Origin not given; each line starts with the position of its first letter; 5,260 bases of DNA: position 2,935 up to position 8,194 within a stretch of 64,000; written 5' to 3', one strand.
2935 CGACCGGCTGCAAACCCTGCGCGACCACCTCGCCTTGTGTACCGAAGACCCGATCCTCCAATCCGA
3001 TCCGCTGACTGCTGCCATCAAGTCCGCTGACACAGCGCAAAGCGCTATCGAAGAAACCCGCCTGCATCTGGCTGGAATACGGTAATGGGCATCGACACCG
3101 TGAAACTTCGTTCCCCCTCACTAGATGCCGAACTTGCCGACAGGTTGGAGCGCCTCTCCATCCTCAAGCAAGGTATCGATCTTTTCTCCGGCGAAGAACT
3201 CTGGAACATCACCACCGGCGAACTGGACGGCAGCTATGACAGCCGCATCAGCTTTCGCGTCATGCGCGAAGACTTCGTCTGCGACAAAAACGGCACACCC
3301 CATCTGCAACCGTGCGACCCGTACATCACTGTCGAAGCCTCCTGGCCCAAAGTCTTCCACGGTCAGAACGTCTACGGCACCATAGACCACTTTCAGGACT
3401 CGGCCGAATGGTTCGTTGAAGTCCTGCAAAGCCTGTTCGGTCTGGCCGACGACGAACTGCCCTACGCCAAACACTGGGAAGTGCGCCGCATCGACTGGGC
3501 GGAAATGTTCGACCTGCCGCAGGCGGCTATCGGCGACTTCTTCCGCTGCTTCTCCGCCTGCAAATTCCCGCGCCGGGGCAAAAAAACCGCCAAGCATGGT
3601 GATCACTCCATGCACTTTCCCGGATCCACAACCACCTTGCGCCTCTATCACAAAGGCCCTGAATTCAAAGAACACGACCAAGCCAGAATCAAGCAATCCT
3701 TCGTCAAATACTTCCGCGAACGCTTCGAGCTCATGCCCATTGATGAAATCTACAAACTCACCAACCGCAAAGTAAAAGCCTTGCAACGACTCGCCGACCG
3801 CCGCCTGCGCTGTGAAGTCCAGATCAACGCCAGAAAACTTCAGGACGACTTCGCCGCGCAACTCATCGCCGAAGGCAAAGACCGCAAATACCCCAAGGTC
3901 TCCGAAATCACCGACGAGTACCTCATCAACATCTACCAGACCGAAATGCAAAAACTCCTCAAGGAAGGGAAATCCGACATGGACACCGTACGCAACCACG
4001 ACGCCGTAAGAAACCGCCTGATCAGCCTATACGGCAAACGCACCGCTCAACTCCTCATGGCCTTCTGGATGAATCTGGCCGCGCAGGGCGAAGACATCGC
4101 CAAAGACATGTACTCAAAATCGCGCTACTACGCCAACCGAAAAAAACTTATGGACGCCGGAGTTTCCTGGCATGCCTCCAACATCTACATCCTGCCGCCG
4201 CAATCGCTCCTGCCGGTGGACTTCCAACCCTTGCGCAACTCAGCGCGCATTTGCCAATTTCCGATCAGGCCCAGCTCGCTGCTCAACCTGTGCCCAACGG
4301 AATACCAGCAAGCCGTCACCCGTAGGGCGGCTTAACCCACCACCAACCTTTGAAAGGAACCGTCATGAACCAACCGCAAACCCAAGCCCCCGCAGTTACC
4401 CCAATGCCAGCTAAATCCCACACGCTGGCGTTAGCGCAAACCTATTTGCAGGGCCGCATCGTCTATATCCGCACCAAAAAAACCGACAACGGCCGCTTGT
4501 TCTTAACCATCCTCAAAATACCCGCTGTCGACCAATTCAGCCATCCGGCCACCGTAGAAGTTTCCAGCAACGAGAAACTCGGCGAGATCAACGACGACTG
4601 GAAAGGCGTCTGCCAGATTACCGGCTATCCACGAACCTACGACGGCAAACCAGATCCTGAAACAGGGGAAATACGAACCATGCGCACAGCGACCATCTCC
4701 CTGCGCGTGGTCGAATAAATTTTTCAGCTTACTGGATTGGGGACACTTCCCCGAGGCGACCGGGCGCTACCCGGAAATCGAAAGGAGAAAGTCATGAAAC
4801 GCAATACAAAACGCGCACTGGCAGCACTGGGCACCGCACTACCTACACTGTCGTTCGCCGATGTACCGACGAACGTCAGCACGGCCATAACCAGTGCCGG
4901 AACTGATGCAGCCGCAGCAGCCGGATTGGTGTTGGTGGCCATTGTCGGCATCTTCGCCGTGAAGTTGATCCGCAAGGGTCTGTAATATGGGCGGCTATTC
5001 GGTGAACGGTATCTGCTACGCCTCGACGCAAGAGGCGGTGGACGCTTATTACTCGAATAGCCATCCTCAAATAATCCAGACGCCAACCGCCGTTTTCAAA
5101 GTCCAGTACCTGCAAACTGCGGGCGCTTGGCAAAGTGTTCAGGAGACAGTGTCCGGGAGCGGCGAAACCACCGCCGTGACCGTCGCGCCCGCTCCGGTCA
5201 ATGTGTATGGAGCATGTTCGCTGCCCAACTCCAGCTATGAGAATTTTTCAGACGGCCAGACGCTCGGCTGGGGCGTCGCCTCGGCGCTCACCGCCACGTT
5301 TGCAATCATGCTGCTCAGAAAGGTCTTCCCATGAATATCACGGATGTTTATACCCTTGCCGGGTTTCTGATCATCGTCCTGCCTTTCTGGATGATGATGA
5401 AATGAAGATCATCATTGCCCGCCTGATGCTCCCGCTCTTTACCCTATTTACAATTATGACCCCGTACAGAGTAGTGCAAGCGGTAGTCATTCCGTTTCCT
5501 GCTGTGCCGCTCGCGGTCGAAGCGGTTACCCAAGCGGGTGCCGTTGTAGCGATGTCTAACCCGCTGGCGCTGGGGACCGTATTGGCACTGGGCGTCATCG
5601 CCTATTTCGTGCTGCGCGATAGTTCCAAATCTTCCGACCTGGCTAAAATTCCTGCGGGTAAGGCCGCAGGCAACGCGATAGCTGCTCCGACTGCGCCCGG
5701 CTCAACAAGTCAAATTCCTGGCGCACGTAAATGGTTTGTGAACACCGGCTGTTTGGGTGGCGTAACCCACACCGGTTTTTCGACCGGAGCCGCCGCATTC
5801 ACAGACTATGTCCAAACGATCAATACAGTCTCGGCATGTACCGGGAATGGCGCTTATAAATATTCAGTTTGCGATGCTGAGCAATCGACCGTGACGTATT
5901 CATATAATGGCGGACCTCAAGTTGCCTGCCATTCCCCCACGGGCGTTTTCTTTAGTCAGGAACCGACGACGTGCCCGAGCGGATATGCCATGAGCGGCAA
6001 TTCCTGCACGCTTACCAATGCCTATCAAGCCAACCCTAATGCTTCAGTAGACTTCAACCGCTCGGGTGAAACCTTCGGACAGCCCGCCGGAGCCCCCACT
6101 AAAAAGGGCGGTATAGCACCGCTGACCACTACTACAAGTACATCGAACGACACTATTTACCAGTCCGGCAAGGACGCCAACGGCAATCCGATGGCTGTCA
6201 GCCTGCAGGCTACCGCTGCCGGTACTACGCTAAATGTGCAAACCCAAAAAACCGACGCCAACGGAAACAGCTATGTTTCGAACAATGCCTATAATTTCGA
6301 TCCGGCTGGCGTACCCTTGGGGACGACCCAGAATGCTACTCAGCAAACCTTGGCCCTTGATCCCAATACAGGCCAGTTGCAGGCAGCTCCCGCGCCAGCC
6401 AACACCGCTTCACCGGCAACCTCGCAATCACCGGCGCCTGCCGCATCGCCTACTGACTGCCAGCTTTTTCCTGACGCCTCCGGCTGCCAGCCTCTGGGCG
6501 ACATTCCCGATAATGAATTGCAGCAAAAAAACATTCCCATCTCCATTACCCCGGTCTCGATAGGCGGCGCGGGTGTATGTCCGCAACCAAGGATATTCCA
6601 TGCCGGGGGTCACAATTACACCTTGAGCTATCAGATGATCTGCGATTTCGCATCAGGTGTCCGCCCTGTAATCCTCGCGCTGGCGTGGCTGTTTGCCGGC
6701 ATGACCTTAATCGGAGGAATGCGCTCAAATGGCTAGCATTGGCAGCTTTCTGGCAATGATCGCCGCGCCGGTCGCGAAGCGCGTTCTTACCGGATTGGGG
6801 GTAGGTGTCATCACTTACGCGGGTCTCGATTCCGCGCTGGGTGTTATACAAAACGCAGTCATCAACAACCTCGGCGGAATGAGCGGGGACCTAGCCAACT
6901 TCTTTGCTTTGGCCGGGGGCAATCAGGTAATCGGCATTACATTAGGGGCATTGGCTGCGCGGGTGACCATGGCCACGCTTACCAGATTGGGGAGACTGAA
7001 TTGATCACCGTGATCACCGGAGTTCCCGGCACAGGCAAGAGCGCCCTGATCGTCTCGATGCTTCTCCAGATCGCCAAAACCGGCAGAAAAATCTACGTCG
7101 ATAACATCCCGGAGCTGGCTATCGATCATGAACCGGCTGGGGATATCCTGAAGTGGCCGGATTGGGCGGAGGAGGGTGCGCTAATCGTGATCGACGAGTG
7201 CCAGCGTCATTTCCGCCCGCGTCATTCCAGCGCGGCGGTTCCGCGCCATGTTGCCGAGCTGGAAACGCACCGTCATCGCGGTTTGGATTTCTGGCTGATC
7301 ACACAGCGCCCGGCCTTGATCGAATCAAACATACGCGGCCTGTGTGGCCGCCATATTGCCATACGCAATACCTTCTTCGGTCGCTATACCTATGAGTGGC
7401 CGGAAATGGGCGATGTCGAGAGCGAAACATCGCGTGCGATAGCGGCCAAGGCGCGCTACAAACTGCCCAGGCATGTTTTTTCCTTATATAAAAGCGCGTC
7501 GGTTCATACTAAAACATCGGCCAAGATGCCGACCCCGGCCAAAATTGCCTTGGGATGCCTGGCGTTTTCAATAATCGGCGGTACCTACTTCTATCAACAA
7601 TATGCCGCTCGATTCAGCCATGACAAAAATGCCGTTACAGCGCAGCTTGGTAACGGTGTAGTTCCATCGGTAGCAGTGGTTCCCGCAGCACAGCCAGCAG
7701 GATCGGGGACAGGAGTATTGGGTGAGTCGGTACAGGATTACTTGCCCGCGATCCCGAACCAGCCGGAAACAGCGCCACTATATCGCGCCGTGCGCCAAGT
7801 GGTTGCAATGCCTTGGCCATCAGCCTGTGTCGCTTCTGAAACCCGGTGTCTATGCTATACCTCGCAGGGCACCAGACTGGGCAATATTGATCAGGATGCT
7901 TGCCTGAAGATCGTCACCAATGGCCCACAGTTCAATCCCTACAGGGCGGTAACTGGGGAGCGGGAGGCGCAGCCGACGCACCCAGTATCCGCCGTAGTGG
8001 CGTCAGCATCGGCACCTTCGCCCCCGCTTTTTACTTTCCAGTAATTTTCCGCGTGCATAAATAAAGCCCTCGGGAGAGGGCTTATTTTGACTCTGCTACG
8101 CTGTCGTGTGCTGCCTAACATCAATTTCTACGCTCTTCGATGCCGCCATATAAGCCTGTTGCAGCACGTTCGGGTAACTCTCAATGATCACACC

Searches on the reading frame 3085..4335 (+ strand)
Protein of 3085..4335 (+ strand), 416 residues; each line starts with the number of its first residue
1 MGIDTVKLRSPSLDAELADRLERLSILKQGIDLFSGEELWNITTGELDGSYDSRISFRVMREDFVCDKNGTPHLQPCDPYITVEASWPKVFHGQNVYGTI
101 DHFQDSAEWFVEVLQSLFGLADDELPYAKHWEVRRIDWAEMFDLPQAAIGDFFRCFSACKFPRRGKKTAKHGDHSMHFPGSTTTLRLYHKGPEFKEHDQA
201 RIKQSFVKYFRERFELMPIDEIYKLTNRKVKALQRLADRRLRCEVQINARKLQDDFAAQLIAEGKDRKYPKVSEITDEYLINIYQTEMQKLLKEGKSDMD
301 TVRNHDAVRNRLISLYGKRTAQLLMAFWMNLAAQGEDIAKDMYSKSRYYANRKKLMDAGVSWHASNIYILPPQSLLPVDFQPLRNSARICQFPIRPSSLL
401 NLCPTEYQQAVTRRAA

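Call 8: search_protein_families(library=pfam, proteins=[window:3085-4335:+], max_evalue=0.01)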
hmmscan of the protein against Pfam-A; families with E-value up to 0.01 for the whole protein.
window:3085-4335:+ (416 aa): 2 families
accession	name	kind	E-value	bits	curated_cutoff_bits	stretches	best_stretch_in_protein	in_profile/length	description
PF05144.20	Phage_CRI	-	5.8e-13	49.5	21.7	1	50-254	45-220/232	Replication-associated protein G2P N-terminal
PF05155.20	G2P_X_C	-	0.0033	18.4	25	1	323-361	14-51/88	Replication-associated protein G2P C-terminal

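Call 16: find_related_loci(query=window:3085-4335:+, collection=genome_contigs, flank=10000)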
Query window:3085-4335:+ (416 aa) in genome_contigs; peptide patterns used: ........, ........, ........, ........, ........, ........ (x = any residue, [..] = any of these).
32 stretches matched a pattern; 1 encode a relative of the query (tblastn E <= 1e-3); 1 distinct loci.
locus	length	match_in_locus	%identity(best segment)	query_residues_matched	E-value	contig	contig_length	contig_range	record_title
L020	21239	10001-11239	86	1-413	0e+0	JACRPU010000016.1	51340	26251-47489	MAG: Nitrosomonadales bacterium isolate NC_groundwater_1995_Pr3_S-0.65um_60_4 SR2-18-Sp65_coassembly_scaffold_129885, wh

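Call 17: find_related_loci(query=window:3085-4335:+, collection=viral_contigs, flank=10000)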
Query window:3085-4335:+ (416 aa) in viral_contigs; peptide patterns used: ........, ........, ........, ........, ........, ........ (x = any residue, [..] = any of these).
3 stretches matched a pattern, but none encodes a relative of the query by tblastn (E <= 1e-3).

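Call 53: find_related_loci(query=A3, collection=metagenome_contigs, flank=10000)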
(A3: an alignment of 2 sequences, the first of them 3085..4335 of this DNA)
Query A3 (416 aa) in metagenome_contigs; peptide patterns used: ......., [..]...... (x = any residue, [..] = any of these).
218 stretches matched a pattern; 13 encode a relative of the query (tblastn E <= 1e-3); 13 distinct loci.
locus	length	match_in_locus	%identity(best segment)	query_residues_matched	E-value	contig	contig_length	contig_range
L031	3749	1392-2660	51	1-416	2e-137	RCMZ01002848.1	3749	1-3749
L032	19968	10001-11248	50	1-416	8e-130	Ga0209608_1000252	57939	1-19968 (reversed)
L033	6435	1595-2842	50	1-416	6e-130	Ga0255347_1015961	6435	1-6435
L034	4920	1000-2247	48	1-416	9e-126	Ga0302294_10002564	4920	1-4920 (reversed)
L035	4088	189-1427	47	1-406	4e-119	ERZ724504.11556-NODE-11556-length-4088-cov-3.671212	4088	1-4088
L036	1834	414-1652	47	1-406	1e-125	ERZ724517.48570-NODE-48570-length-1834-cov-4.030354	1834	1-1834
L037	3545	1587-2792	45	1-406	1e-113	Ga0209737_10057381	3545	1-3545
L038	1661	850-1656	46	1-253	1e-70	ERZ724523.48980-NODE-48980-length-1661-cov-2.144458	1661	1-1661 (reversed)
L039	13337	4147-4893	50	1-416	1e-54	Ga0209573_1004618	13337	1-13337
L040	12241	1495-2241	50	1-416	1e-54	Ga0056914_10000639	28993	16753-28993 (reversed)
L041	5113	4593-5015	56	3-144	5e-42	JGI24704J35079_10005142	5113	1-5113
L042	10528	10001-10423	56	3-144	5e-42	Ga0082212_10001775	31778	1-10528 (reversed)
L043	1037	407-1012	38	85-278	2e-38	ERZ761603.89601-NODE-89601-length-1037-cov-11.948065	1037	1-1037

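Call 67: search_dna_similar(query=window:3085-4335:+, collection=phages, mode=protein, max_rows=10)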
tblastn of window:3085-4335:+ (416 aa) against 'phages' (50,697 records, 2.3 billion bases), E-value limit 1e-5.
Records with a match: 4; places in all: 4; records where one place covers at least 80% of the query: 4.
Best place of each record, by identity: <60% 4.
By first word of the organism name: Phage 2; Inoviridae 1; Lentisphaerae 1.
By host as written in the record: Lentisphaerae bacterium WC36 2; - 2.
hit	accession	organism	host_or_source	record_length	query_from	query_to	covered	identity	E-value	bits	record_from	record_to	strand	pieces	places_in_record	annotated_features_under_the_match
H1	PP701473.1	Phage WC36-1-filamentous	Lentisphaerae bacterium WC36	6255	1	395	95%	41.4%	4e-94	315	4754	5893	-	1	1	record has no annotation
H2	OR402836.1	Phage WC36-1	-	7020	1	395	95%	41.4%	4e-94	315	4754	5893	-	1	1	record has no annotation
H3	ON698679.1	Inoviridae phage WC36-1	-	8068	1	395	95%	41.4%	4e-94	315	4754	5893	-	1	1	record has no annotation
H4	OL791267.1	Lentisphaerae phage WC36-1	Lentisphaerae bacterium WC36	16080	1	395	95%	41.4%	4e-94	315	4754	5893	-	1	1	record has no annotation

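Call 75: search_protein_families(library=phrogs, proteins=[L020:8393-9235:-], max_evalue=0.001)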
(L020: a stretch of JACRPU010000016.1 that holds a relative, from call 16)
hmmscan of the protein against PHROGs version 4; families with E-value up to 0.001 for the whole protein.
L020:8393-9235:- (280 aa): 1 family
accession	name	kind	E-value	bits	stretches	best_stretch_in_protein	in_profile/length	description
phrog_14167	-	unknown function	1.3e-05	25.8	1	6-100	83-177/209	-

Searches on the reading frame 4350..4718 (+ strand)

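Call 75: search_protein_families(library=phrogs, proteins=[window:4350-4718:+], max_evalue=0.001)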
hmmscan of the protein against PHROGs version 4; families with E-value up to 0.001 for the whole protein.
window:4350-4718:+ (122 aa): 1 family
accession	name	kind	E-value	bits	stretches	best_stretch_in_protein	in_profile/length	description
phrog_8473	-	DNA, RNA and nucleotide metabolism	1.2e-16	61.2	1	23-122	6-100/100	single strand DNA binding protein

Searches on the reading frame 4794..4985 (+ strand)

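Call 75: search_protein_families(library=phrogs, proteins=[window:4794-4985:+], max_evalue=0.001)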
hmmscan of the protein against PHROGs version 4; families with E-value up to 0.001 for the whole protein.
window:4794-4985:+ (63 aa): 2 families
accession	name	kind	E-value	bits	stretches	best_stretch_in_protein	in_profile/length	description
phrog_7106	-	head and packaging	1e-14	55.6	1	6-63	13-72/72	major head protein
phrog_1859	-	head and packaging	1.7e-05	26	1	2-56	9-63/76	major head protein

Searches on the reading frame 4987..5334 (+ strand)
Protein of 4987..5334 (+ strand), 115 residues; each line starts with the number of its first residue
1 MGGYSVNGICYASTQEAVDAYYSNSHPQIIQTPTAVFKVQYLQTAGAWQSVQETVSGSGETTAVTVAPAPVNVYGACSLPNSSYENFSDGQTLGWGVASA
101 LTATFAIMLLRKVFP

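Call 75: search_protein_families(library=phrogs, proteins=[window:4987-5334:+], max_evalue=0.001)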
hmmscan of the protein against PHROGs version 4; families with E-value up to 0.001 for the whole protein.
window:4987-5334:+ (115 aa): 1 family
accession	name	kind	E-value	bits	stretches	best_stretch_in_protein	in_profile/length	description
phrog_12382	-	unknown function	2.3e-18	67.4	1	3-112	5-109/111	-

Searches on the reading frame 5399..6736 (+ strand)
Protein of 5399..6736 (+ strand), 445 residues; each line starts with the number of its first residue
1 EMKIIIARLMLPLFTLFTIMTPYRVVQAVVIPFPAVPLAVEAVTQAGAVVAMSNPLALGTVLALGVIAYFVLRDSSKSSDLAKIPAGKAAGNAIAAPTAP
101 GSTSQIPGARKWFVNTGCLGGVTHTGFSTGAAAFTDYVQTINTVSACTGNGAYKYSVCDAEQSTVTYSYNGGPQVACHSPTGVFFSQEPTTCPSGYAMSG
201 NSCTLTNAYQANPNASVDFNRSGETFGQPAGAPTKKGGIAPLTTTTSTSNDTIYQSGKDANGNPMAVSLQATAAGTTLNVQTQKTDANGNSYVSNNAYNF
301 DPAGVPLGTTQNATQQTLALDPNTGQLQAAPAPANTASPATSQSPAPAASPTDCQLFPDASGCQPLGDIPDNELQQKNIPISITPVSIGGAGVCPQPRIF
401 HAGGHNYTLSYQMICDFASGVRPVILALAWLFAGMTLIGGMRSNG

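Call 75: search_protein_families(library=phrogs, proteins=[window:5399-6736:+], max_evalue=0.001)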
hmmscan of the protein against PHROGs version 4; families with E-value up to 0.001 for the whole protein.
window:5399-6736:+ (445 aa): 4 families
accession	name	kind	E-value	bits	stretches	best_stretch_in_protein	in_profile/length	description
phrog_13221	-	unknown function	7.6e-15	56.1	1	310-440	290-421/427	-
phrog_4352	-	unknown function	2.7e-06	27.6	1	378-440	412-477/479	-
phrog_7568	-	unknown function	1.1e-05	26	1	392-444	375-431/433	-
phrog_19149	-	unknown function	0.00039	20.8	1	379-442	332-398/403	-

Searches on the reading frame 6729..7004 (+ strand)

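Call 75: search_protein_families(library=phrogs, proteins=[window:6729-7004:+], max_evalue=0.001)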
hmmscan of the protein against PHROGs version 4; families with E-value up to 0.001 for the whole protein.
window:6729-7004:+ (91 aa): 1 family
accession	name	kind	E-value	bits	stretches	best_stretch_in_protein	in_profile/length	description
phrog_1242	-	head and packaging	6.9e-19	68.8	1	4-87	6-89/97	minor head protein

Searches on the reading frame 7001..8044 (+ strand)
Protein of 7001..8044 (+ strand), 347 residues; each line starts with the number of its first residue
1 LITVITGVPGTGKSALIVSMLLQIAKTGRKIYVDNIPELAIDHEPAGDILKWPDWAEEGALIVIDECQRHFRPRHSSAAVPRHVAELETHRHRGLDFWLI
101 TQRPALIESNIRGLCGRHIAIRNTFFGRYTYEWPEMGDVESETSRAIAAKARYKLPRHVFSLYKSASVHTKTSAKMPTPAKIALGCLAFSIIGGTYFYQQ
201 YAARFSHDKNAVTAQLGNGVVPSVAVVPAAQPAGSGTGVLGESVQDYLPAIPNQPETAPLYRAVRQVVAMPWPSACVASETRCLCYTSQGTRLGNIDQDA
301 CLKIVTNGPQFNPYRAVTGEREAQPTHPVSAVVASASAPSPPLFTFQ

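Call 8: search_protein_families(library=pfam, proteins=[window:7001-8044:+], max_evalue=0.01)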
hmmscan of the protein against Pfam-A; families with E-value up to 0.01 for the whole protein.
window:7001-8044:+ (347 aa): 6 families
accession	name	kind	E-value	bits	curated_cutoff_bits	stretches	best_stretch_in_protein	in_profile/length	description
PF05707.18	Zot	-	2.9e-23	82.8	20.3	2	50-169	73-196/197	Zonular occludens toxin (Zot)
PF00004.35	AAA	-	0.00028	21.8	21.2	1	5-122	3-130/131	ATPase family associated with various cellular activities (AAA)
PF01443.25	Viral_helicase1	-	0.00075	19.8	21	1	3-68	1-69/228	Viral superfamily 1 RNA helicase core domain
PF09848.15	SLFN-g3_helicase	-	0.0027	17.5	24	1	2-27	3-28/354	Schlafen group 3, DNA/RNA helicase domain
PF13481.12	AAA_25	-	0.0065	16.5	27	0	3-88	36-135/195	AAA domain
PF03308.22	MeaB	-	0.0083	15.6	23.1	0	5-33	38-66/273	Methylmalonyl Co-A mutase-associated GTPase MeaB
